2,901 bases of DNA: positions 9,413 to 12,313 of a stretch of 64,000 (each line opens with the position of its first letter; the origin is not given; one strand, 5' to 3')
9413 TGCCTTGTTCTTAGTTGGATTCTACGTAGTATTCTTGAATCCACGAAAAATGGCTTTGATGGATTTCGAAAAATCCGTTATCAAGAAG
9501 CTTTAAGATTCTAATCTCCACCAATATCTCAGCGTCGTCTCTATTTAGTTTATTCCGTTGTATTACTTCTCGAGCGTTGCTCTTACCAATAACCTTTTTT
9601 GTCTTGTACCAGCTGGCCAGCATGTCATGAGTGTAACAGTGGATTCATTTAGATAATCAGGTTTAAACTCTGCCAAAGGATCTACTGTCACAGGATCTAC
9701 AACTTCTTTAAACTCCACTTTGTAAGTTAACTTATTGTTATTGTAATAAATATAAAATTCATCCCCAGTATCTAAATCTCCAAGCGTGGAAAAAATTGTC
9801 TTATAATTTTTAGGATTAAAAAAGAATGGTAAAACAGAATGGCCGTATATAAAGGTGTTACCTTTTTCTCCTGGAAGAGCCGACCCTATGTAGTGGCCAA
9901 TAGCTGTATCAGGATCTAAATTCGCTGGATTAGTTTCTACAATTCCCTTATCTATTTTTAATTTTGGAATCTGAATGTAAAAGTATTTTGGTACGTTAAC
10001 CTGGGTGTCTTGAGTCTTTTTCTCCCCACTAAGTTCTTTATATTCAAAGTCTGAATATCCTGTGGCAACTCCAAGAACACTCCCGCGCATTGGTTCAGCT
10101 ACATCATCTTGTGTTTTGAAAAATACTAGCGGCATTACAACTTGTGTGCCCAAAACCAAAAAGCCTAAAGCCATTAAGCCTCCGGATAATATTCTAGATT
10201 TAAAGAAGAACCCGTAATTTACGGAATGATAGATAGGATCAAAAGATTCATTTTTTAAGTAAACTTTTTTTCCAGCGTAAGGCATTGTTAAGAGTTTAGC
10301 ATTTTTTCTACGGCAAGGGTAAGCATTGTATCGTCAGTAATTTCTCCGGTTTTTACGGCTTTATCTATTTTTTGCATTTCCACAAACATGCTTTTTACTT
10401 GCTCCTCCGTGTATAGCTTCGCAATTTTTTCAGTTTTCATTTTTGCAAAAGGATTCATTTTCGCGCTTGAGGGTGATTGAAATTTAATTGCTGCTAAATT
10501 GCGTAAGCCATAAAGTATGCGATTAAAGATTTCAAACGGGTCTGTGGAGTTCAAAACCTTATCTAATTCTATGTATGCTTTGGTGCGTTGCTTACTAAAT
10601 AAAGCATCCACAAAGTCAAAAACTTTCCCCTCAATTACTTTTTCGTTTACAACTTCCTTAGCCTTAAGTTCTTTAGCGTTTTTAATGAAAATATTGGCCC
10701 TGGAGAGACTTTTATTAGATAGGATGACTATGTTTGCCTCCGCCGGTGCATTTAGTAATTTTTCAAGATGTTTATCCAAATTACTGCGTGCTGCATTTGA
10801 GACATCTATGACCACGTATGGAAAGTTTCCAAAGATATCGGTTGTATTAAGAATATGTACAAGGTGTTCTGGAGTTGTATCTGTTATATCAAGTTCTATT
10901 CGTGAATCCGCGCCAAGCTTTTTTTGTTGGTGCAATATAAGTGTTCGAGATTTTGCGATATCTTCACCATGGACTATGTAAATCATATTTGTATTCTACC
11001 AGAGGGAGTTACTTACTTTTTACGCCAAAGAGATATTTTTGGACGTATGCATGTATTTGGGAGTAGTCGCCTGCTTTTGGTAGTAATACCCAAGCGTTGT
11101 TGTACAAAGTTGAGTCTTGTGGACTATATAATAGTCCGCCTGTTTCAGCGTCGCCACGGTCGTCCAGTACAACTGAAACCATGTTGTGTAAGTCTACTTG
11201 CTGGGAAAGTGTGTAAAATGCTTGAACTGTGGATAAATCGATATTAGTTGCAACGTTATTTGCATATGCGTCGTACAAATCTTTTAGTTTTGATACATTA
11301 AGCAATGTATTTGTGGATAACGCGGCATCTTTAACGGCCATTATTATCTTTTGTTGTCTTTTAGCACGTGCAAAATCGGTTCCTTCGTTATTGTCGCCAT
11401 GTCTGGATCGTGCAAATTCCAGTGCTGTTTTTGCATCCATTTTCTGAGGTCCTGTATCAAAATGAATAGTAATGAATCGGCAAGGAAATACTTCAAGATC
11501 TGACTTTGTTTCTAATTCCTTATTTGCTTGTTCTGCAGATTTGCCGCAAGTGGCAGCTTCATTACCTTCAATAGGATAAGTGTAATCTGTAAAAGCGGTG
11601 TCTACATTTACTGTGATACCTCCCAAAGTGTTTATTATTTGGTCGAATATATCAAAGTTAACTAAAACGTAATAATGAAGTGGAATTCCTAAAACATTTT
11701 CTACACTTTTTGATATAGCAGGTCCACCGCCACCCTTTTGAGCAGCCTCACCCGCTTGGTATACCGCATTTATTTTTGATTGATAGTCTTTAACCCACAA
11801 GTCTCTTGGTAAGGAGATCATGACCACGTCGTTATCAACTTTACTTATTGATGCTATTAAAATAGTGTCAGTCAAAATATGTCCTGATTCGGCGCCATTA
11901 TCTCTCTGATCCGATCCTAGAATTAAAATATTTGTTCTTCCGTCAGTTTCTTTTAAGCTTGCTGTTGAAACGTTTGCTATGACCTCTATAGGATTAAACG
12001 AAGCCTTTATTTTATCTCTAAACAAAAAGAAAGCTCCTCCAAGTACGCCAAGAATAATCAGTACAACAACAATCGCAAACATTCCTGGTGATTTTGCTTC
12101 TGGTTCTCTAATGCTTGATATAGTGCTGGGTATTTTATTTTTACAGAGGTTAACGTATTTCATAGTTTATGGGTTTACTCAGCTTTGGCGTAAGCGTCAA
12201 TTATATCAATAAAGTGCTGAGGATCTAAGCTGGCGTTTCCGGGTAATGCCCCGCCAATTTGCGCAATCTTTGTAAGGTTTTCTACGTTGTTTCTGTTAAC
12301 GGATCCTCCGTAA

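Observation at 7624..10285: Translationally coupled four-gene envelope operon (PilN/PilO-like, small TM protein, A/T/P-rich protein with sorting-signal-like tail) convergent with a sortase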

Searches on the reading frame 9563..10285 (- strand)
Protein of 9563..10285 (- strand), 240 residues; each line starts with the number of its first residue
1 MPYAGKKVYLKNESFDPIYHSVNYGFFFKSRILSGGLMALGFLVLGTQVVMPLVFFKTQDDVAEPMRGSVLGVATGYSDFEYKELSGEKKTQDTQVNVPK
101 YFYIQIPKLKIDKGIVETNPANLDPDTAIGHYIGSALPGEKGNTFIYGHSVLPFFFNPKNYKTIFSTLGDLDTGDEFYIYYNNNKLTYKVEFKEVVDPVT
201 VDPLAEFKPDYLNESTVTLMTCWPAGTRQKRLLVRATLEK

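Call 3: search_protein_families(library=pfam, proteins=[window:9563-10285:-], max_evalue=1)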
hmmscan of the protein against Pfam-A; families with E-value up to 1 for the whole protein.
window:9563-10285:- (240 aa): 1 family
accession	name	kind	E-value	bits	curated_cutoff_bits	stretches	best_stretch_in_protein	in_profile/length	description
PF04203.18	Sortase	-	4.2e-23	81.9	26.6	1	104-238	1-124/125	Sortase domain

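Call 34: search_protein_families(library=ncbifam, proteins=[window:9563-10285:-], max_evalue=1)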
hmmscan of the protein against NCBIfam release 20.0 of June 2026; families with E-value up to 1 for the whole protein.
window:9563-10285:- (240 aa): 7 families
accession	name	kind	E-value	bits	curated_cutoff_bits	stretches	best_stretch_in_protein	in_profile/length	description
NF033745.1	class_C_sortase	subfamily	4.4e-21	75.6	160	1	90-236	80-218/220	class C sortase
TIGR01076.1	sortase_fam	subfamily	2.1e-16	60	39.35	1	103-235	2-124/136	sortase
NF033747.1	class_E_sortase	subfamily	8.1e-14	52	160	1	95-239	65-206/211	class E sortase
NF058671.1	sortase_SrtD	exception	2.7e-12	46.7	140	1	89-236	52-185/187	class D sortase, LPxTATN-specific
NF033746.1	class_D_sortase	subfamily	5.2e-12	45.8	165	1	103-236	12-131/135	class D sortase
NF033748.1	class_F_sortase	subfamily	1.3e-05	24.9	166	1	119-222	38-133/155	class F sortase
TIGR03784.1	marine_sortase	equivalog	0.00086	19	158.25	1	131-230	80-164/174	class GN sortase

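Call 35: search_solved_structures(query=window:9563-10285:-, max_evalue=0.001, show_alignments=1)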
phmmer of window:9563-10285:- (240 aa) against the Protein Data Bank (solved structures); distinct sequences matched with E-value up to 0.001: 22.
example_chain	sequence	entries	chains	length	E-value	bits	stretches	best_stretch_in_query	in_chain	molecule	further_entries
8gr6_A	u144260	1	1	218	2.6e-10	43.4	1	87-236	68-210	Sortase-like protein, putative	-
8guu_A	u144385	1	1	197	3.5e-09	39.7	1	87-236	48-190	Sortase-like protein, putative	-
7d6p_A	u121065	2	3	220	4.5e-09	39.3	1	102-236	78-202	Sortase family protein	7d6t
6ixz_A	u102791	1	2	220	4.5e-09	39.3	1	102-236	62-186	Sortase family protein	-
4d7w_A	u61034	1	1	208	5.2e-08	35.8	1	101-236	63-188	SORTASE FAMILY PROTEIN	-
6bwe_A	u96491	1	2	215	2.3e-07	33.8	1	118-236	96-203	Putative fimbrial associated sortase-like protein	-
5k9a_A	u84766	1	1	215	2.3e-07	33.7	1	118-236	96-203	Putative fimbrial associated sortase-like protein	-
4d70_A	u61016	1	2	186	4.2e-07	32.9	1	80-236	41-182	SORTASE FAMILY PROTEIN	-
4g1j_A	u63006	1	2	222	4.4e-07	32.8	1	103-236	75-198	Sortase family protein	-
3rbi_A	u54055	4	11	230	4.8e-07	32.7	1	103-236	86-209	Sortase family protein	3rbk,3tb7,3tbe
2w1j_A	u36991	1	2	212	6.5e-07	32.2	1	100-236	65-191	PUTATIVE SORTASE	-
2xwg_A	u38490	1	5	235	8.3e-07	31.9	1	126-235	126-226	SORTASE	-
24rr_A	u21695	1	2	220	1.1e-06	31.6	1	104-236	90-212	Ebp pilus assembly class C sortase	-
3re9_A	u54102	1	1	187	1.3e-06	31.3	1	100-236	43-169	Sortase-like protein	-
2wts_A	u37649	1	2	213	2.5e-06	30.3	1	101-236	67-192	PUTATIVE SORTASE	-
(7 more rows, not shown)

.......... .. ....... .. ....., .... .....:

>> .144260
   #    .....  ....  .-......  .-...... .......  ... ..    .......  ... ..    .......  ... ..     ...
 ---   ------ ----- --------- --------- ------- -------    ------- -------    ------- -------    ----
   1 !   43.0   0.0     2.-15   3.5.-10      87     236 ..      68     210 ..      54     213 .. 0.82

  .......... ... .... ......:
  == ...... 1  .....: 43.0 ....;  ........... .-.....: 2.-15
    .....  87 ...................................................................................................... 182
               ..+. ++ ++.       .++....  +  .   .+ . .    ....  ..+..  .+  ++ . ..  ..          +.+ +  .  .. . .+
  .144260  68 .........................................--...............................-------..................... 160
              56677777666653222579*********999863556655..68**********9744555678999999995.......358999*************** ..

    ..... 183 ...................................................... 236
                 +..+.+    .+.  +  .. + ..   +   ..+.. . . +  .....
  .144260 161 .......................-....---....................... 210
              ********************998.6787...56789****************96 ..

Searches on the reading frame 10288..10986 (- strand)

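Call 3: search_protein_families(library=pfam, proteins=[window:10288-10986:-], max_evalue=1)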
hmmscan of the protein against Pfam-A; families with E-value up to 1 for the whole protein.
window:10288-10986:- (232 aa): 3 families
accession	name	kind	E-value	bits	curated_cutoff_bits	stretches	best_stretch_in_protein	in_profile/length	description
PF21694.2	DNA_pol3_delta_C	-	7.5e-08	32.8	27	1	120-226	2-118/121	DNA polymerase III delta subunit, C-terminal domain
PF15948.10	DUF4756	-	0.076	13.4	25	1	61-145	48-133/158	Domain of unknown function (DUF4756)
PF00270.35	DEAD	-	0.12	12.5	26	1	19-90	87-157/167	DEAD/DEAH box helicase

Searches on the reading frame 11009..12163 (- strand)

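Call 3: search_protein_families(library=pfam, proteins=[window:11009-12163:-], max_evalue=1)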
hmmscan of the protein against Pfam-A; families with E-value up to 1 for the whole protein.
window:11009-12163:- (384 aa): 1 family
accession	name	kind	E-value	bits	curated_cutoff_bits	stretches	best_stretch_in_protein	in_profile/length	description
PF03816.19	LytR_cpsA_psr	-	1.8e-33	116.2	24.6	1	98-279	2-146/150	LytR_cpsA_psr family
